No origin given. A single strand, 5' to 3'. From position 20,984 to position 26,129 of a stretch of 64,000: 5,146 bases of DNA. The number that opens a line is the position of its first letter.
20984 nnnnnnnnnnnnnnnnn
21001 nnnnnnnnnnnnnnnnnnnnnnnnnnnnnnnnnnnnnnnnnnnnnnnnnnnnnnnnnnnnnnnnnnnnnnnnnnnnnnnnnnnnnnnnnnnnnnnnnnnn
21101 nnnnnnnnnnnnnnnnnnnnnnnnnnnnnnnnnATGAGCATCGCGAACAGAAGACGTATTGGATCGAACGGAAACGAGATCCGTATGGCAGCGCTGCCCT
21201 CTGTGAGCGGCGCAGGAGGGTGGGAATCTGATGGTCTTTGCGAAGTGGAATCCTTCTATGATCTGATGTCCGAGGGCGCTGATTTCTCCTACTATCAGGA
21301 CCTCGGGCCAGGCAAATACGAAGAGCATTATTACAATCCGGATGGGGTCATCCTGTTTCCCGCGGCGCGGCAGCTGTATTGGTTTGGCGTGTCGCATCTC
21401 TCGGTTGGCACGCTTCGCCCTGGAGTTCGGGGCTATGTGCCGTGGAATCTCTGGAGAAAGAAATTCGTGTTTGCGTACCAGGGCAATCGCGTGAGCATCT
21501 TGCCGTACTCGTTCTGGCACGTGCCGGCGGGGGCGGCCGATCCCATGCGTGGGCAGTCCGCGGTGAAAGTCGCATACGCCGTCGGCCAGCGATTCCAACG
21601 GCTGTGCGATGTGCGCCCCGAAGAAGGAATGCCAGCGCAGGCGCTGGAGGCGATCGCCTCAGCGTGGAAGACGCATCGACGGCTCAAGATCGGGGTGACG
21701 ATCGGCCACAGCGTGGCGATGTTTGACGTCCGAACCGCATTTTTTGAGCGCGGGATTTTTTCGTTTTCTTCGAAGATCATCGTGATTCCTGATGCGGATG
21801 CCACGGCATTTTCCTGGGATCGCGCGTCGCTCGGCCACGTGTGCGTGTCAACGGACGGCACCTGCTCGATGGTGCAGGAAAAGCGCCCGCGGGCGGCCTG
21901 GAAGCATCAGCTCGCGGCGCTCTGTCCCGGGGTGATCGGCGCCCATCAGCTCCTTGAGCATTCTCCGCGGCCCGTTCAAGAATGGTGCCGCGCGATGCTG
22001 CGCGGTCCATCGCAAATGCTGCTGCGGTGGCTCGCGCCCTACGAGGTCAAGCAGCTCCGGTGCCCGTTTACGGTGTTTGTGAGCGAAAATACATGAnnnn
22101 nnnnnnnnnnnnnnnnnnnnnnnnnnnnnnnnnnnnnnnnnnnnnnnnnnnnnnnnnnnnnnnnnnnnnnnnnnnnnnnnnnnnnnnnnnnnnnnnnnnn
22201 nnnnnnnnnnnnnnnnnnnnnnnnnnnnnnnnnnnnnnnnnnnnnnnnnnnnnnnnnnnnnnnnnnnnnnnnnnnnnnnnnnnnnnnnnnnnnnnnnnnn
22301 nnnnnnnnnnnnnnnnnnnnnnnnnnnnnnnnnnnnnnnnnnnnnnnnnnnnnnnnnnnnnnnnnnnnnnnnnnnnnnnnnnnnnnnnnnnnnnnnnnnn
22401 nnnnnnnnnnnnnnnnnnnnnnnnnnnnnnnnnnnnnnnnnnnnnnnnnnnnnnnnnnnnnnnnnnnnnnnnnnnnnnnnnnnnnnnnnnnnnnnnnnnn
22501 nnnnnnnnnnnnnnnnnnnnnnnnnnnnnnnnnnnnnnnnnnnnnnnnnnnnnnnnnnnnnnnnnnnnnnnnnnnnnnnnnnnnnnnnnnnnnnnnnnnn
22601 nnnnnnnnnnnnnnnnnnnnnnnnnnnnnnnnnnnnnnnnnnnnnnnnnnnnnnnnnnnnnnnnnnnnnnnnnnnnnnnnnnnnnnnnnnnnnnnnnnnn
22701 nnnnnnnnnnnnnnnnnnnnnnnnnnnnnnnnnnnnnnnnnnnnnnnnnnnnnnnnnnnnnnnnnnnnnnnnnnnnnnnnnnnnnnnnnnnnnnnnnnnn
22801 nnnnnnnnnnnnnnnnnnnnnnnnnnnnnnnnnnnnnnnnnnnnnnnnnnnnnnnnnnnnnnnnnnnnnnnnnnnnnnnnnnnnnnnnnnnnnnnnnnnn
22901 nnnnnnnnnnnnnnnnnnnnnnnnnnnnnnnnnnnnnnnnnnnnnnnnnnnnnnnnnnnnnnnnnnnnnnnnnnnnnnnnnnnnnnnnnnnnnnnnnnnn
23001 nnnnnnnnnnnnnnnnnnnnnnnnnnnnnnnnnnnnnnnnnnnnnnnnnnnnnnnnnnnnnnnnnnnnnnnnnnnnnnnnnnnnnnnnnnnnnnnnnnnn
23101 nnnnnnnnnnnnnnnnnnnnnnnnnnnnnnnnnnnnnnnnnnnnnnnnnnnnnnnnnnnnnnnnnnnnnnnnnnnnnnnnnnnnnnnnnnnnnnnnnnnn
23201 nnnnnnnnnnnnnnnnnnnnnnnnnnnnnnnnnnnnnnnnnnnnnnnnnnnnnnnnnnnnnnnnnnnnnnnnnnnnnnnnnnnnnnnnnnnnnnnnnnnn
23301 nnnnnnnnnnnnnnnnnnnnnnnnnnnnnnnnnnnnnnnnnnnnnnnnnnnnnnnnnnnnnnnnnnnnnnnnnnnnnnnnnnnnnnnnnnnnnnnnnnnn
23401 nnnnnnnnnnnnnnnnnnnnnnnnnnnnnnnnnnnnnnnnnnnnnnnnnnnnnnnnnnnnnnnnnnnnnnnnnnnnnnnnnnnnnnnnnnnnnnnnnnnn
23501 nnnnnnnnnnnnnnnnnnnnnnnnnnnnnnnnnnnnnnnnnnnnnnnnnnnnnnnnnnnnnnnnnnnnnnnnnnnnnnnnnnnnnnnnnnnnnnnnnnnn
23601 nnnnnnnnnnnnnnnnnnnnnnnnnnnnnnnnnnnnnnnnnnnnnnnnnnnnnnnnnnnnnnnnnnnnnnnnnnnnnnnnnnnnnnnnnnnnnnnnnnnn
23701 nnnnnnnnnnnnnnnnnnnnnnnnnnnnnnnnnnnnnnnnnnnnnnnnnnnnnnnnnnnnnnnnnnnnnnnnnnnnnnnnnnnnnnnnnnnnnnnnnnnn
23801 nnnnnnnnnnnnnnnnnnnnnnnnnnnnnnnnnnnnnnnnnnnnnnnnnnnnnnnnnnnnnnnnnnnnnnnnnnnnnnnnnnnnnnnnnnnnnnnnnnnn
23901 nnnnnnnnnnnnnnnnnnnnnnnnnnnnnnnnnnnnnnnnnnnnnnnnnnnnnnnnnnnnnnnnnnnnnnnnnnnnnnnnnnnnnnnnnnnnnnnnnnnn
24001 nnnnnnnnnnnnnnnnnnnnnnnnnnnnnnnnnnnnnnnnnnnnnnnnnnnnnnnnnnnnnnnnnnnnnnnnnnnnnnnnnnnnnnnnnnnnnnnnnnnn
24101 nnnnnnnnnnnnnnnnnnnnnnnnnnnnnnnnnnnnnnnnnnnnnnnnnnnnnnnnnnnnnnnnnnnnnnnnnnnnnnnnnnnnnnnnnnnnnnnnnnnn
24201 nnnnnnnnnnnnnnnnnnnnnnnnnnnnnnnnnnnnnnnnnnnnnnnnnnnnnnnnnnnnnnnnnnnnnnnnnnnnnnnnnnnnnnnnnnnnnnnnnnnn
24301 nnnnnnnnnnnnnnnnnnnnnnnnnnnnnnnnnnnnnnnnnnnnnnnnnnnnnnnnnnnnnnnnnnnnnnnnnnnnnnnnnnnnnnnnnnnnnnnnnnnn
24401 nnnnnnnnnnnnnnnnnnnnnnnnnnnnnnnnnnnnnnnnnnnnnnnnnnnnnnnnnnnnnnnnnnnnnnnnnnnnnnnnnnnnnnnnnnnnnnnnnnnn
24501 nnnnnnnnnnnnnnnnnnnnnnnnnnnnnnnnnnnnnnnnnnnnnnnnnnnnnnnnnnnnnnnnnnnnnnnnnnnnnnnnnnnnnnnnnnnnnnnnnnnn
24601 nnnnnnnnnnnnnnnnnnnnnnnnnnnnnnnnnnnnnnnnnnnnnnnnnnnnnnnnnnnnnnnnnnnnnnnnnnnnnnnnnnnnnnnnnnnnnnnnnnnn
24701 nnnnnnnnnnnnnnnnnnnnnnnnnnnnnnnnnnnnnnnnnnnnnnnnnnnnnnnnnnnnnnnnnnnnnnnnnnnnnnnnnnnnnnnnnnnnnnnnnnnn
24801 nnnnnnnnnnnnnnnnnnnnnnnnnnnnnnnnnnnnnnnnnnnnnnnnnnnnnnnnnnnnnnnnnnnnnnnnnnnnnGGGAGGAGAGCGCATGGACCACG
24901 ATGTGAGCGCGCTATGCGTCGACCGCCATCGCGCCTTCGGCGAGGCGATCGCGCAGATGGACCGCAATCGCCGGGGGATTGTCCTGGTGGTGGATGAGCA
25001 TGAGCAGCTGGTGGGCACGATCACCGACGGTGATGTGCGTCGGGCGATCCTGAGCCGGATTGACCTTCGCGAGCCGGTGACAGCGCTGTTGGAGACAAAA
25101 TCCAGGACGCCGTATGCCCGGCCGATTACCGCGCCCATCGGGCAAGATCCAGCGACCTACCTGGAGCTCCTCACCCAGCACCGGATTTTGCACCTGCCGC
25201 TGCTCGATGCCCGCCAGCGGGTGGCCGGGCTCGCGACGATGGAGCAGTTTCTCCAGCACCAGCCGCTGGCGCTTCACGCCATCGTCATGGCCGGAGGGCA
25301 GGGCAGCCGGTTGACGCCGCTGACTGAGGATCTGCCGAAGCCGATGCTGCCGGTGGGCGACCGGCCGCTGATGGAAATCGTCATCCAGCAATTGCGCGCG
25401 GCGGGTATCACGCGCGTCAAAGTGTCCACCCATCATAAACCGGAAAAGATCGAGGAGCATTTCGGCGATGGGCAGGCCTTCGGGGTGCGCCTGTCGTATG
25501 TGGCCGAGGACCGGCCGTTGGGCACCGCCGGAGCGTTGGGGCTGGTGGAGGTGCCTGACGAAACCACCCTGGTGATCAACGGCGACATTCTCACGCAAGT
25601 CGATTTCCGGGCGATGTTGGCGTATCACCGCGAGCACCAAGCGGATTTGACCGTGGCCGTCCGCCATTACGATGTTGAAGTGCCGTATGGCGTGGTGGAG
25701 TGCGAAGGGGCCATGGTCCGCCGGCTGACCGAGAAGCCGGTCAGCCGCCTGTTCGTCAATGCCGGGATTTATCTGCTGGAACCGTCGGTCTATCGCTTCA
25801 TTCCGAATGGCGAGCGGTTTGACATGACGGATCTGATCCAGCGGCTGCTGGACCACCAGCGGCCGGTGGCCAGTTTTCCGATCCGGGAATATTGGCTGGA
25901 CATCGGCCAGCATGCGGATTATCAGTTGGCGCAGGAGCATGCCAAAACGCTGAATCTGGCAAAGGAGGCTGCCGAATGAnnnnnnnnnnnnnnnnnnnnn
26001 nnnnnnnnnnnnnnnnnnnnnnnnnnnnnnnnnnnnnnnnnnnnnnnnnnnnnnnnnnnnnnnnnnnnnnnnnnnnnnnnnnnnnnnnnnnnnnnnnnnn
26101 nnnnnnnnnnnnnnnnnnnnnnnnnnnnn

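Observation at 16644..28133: Legionaminic-type nonulosonic acid pathway wired to a WbuX/HisH/HisF amidination system (predicted acetamidino-nonulosonate)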

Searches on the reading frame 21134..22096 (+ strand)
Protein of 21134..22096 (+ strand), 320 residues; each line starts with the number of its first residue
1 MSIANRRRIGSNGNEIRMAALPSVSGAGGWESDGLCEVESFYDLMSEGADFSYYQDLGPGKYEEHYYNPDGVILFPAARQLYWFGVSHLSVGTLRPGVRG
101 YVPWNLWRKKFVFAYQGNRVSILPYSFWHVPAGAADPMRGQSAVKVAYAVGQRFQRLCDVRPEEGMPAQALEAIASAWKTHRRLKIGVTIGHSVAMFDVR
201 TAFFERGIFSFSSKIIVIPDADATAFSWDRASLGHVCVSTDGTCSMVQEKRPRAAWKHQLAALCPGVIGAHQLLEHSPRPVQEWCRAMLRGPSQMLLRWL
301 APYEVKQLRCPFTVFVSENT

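Call 3: search_protein_families(library=pfam, proteins=[window:21134-22096:+])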
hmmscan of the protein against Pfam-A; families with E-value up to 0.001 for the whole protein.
window:21134-22096:+ (320 aa): 0 families

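Call 6: search_protein_families(library=ncbifam, proteins=[window:21134-22096:+])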
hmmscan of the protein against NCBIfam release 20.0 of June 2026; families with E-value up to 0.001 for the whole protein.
window:21134-22096:+ (320 aa): 0 families

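Call 39: find_homologous_proteins(query=window:21134-22093:+, max_evalue=0.001)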
Query window:21134-22093:+ (320 aa): 1 proteins with E <= 0.001 among 2853 candidates.
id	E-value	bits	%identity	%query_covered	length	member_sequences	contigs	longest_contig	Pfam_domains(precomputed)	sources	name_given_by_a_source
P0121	1.1e-209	713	100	95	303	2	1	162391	-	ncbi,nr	ncbi:MAG: hypothetical protein HY737_00815 [Candidatus Omnitrophica bacterium]|nr:hypothetical prote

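Call 40: find_encoding_contigs(protein=P0121, flank=6000, max_places=2)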
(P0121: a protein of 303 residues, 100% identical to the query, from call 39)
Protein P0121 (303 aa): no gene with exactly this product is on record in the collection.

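Call 68: predict_structure(protein=window:21185-22093:+)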
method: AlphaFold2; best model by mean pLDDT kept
length: 303 residues; sequences in the alignment: 1
mean_pLDDT: 33.5   pTM: 0.33
mean pLDDT of the five models: 33.5, 30.3, 28.6, 26.3, 25.8
residues with pLDDT >= 90: 0; 70-90: 0; 50-70: 29; < 50: 274
segments of 3 or more residues with pLDDT < 50: 1-140, 143-148, 171-179, 190-303
pLDDT, mean of each block of 10 residues (from residue 1): 22 22 24 24 24 28 30 35 27 27 27 30 39 41 49 62 56 45 50 44 32 26 27 33 32 33 37 30 27 24 22
secondary structure, 60 per line:
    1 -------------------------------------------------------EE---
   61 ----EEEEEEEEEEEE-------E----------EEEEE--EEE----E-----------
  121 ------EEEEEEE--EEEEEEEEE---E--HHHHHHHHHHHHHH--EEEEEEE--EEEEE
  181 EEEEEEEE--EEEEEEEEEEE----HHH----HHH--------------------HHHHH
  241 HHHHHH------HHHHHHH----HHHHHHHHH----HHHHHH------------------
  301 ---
elements in order: E65-76 E95-99 E102-104 E127-133 E136-144 H151-164 E167-173 E176-188 E191-201 H236-246 H253-259 H264-272 H277-282

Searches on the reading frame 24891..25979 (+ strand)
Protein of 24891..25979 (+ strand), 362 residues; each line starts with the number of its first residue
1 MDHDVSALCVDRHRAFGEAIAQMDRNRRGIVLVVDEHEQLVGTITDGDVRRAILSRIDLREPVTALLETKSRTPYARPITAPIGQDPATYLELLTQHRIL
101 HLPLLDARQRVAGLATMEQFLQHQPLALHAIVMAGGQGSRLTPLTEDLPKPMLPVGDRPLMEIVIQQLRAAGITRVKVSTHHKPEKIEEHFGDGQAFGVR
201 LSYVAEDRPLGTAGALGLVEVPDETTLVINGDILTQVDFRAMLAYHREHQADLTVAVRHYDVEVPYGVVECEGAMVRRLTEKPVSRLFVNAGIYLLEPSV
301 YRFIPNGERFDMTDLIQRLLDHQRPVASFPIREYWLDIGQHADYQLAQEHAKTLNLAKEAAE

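Call 3: search_protein_families(library=pfam, proteins=[window:24891-25979:+])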
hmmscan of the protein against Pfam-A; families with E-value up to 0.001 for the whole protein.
window:24891-25979:+ (362 aa): 3 families
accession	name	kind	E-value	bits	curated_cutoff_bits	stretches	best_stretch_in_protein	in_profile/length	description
PF00483.29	NTP_transferase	-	6.3e-48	163.9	21.2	1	130-350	2-241/245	Nucleotidyl transferase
PF12804.13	NTP_transf_3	-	9.4e-13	49.1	27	1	130-265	1-130/160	MobA-like NTP transferase domain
PF00571.33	CBS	-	2.2e-09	37.9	24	1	9-54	11-56/57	CBS domain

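Call 6: search_protein_families(library=ncbifam, proteins=[window:24891-25979:+])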
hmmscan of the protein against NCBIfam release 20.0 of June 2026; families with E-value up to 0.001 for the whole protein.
window:24891-25979:+ (362 aa): 38 families (the best 25 are shown)
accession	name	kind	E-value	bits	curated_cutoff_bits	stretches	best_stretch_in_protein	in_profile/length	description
NF052502.1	man1P_GTase_Rv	exception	2.6e-47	161.4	440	1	129-344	2-223/352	mannose-1-phosphate guanylyltransferase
TIGR03992.1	Arch_glmU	subfamily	2.5e-43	148.5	292.1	1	129-347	2-223/393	bifunctional sugar-1-phosphate nucleotidylyltransferase/acetyltransferase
NF045761.1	NAMPUrTaseMurU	equivalog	2e-35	122.7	250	1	129-344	2-220/226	N-acetylmuramate alpha-1-phosphate uridylyltransferase MurU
NF049965.1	GlMnHpPGnyltfHddC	equivalog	2.5e-30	105.8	300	1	129-346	2-216/221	D-glycero-D-manno-heptose 1-phosphate guanosyltransferase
TIGR01208.1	rmlA_long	equivalog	1.1e-29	103.4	320.25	1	130-345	2-228/353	glucose-1-phosphate thymidylyltransferase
NF041313.1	UDPGP_AglF_Halo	equivalog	9.9e-28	97.2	400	1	129-348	2-231/234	UTP--glucose-1-phosphate uridylyltransferase AglF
NF041173.1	Sug_nt_acttase_Thmprot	equivalog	4.3e-22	78.6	600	1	129-342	2-218/405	bifunctional sugar-1-phosphate nucleotidylyltransferase/acetyltransferase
TIGR01207.1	rmlA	equivalog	4.3e-21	75.3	360.65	1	130-355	2-240/286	glucose-1-phosphate thymidylyltransferase RfbA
NF003670.0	PRK05293.1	equivalog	1.8e-20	73.3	470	2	130-199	7-77/382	glucose-1-phosphate adenylyltransferase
TIGR02091.1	glgC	equivalog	2.2e-20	73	424.9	2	130-195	3-69/364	glucose-1-phosphate adenylyltransferase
TIGR01099.1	galU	equivalog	1.6e-17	64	326.8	2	130-193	4-67/261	UTP--glucose-1-phosphate uridylyltransferase GalU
TIGR02623.1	G1P_cyt_trans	equivalog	1.8e-16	60.3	300.25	2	221-335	117-229/255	glucose-1-phosphate cytidylyltransferase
NF002023.0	PRK00844.1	subfamily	6.5e-16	58.2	458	1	129-192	8-72/408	glucose-1-phosphate adenylyltransferase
NF012024.0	PRK15480.1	equivalog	8e-16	58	588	1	130-348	6-237/292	glucose-1-phosphate thymidylyltransferase RfbA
NF001947.0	PRK00725.1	subfamily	4.6e-14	52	470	2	125-195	14-85/426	glucose-1-phosphate adenylyltransferase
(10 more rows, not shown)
